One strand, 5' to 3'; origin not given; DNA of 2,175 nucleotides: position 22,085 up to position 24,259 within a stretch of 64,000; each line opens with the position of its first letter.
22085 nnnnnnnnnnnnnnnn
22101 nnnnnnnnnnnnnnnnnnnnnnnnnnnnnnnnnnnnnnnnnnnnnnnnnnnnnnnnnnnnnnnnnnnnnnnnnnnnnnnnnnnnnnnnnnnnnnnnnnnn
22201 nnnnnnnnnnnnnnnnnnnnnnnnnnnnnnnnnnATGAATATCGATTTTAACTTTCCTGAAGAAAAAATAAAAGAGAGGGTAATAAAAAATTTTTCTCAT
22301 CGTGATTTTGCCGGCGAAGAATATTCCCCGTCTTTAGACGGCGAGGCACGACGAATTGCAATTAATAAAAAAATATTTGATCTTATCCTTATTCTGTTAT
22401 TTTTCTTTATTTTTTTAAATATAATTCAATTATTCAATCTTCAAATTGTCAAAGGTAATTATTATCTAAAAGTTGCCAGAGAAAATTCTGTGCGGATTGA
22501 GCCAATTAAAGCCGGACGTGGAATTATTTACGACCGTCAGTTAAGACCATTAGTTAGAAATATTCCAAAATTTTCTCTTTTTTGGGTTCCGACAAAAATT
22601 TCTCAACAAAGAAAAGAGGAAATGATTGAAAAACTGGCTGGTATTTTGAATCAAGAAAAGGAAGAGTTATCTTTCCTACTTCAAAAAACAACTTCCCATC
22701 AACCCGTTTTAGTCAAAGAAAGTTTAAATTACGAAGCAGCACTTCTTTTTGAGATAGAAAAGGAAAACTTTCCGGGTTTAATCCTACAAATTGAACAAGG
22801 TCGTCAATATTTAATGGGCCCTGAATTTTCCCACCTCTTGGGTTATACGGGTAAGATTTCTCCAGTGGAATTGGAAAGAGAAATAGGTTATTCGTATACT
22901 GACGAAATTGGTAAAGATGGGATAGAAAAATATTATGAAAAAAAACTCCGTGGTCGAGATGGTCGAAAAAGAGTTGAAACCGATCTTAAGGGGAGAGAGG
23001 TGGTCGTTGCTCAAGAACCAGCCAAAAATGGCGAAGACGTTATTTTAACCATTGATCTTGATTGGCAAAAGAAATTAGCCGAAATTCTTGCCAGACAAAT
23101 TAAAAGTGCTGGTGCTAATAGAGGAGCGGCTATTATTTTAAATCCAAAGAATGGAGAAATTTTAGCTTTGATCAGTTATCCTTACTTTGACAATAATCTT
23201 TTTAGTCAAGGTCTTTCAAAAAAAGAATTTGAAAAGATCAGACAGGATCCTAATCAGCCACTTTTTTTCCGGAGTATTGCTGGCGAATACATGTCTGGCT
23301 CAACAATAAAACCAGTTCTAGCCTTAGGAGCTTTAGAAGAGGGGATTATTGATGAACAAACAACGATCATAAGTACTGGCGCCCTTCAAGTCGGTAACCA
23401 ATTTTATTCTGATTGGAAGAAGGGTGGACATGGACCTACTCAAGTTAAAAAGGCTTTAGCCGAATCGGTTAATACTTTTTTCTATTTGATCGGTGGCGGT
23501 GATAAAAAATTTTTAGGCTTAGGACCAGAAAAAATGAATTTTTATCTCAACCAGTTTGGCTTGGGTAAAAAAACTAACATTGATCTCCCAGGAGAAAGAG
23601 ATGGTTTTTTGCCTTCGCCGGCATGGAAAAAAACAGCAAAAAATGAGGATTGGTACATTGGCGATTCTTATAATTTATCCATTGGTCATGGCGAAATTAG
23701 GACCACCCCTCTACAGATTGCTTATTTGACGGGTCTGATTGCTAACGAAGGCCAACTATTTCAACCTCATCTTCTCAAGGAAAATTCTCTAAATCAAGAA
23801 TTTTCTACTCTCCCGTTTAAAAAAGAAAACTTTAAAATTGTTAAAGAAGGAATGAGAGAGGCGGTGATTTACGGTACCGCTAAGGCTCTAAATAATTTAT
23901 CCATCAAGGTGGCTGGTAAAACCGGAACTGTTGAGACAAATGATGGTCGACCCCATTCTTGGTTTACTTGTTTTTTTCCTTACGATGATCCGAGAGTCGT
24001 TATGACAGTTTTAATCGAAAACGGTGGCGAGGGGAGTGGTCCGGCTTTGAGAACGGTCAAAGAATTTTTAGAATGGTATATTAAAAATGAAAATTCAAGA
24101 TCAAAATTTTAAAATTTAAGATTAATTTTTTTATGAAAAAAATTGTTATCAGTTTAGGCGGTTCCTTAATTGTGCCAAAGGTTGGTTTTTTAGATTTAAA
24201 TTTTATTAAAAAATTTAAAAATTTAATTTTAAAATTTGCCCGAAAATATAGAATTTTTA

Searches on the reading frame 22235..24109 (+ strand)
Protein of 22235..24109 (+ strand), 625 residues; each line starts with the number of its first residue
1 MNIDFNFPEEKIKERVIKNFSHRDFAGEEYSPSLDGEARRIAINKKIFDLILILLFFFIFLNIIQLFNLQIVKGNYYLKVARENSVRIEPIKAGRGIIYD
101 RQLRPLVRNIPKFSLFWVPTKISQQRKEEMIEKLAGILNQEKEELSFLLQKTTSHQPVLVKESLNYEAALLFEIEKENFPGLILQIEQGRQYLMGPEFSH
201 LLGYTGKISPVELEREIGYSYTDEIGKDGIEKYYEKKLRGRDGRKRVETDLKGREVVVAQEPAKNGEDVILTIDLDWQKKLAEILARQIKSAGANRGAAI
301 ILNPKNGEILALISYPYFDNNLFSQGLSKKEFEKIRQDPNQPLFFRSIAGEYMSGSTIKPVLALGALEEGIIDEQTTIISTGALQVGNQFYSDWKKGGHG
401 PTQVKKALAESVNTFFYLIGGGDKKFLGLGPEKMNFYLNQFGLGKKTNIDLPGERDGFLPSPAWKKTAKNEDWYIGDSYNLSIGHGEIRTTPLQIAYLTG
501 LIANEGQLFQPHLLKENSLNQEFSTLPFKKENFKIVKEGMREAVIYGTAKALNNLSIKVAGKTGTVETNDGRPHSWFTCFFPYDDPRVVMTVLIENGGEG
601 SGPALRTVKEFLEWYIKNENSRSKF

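Call 30: search_protein_families(library=pfam, proteins=[window:22235-24109:+], max_evalue=0.0001)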
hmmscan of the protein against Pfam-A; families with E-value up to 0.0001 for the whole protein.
window:22235-24109:+ (625 aa): 2 families
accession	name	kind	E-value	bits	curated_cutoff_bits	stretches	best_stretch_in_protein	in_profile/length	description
PF00905.27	Transpeptidase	-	5.1e-56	190.5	22.1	1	297-608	1-294/299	Penicillin binding protein transpeptidase domain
PF03717.20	PBP_dimer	-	3.9e-39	135.4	24.4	1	91-256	2-176/180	Penicillin-binding Protein dimerisation domain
